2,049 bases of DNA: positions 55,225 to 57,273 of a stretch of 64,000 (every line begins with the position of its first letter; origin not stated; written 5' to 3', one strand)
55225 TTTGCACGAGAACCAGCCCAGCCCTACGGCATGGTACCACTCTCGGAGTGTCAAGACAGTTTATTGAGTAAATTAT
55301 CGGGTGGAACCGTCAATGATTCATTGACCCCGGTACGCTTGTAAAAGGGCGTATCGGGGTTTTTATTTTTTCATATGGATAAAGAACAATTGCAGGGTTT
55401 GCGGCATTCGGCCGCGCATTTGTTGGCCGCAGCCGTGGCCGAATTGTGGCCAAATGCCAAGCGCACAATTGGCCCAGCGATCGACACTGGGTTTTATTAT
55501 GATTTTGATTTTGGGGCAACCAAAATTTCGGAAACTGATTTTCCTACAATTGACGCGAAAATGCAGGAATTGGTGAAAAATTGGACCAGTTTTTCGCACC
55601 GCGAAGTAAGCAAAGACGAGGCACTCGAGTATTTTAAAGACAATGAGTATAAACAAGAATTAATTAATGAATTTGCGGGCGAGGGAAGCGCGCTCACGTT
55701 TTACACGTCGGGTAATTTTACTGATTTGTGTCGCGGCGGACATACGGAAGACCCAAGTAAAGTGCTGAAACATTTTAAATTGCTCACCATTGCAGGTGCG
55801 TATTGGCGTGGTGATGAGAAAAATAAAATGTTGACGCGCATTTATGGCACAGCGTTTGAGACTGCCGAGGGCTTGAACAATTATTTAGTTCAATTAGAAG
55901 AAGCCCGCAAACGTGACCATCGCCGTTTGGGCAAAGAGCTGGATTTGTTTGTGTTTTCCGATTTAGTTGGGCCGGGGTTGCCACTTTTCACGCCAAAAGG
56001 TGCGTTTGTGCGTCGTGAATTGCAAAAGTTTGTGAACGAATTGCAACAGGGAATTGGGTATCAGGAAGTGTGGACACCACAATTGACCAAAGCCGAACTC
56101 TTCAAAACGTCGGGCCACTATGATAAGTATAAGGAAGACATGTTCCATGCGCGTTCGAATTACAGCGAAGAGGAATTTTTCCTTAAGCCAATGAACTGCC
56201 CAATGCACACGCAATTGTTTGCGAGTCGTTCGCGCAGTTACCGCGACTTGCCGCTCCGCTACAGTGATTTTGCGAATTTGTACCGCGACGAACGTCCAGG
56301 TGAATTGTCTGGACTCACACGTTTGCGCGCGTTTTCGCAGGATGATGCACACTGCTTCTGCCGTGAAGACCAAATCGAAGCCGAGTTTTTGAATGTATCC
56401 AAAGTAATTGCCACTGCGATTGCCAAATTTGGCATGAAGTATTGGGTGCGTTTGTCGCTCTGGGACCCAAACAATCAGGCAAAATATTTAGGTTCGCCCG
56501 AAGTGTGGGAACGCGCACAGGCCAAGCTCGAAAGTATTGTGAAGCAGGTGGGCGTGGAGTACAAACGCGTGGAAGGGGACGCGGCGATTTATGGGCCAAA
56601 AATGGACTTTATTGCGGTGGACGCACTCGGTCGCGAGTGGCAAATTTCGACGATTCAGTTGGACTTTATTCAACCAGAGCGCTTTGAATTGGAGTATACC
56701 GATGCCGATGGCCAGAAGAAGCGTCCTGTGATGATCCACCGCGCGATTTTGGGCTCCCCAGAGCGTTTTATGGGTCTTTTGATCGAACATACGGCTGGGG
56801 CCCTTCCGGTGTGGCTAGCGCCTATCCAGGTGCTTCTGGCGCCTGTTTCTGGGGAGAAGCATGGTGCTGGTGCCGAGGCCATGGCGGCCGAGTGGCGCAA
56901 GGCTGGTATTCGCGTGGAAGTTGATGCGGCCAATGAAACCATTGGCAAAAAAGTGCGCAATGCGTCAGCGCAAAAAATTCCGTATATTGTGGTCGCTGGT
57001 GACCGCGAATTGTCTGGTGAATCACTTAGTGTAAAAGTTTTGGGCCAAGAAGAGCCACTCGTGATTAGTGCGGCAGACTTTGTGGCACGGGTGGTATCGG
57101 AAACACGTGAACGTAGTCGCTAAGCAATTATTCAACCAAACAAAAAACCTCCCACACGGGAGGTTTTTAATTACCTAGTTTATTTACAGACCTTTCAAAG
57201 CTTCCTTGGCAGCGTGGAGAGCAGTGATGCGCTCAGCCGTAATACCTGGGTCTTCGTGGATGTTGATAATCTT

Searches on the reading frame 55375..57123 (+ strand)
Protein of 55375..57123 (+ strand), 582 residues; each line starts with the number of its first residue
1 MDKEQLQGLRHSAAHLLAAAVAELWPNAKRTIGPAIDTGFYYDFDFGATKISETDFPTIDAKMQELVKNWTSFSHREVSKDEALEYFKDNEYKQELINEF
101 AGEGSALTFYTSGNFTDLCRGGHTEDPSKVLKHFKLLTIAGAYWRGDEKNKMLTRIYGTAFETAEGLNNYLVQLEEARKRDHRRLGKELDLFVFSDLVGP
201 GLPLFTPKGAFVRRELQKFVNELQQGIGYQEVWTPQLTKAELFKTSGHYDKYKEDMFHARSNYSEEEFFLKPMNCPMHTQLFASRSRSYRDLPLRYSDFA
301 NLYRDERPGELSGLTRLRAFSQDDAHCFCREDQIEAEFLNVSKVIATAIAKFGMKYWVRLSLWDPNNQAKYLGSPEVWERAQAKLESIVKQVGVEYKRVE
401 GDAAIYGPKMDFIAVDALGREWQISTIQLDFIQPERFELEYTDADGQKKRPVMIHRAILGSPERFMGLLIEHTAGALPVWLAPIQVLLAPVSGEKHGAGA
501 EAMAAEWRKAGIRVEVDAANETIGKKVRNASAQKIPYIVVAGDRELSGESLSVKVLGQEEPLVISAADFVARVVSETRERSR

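Call 58: search_protein_families(library=pfam, proteins=[window:55375-57123:+], max_evalue=0.001)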
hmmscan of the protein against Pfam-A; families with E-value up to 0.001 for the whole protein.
window:55375-57123:+ (582 aa): 3 families
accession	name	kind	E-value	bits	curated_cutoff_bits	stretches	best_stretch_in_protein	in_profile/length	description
PF00587.30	tRNA-synt_2b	-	4.3e-45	154.4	29.3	1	265-472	8-178/179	tRNA synthetase class II core domain (G, H, P, S and T)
PF03129.25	HGTP_anticodon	-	1.9e-16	60.4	21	1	485-574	1-92/94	Anticodon binding domain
PF07973.19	tRNA_SAD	-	1.6e-09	38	24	1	108-157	2-44/44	Threonyl and Alanyl tRNA synthetase second additional domain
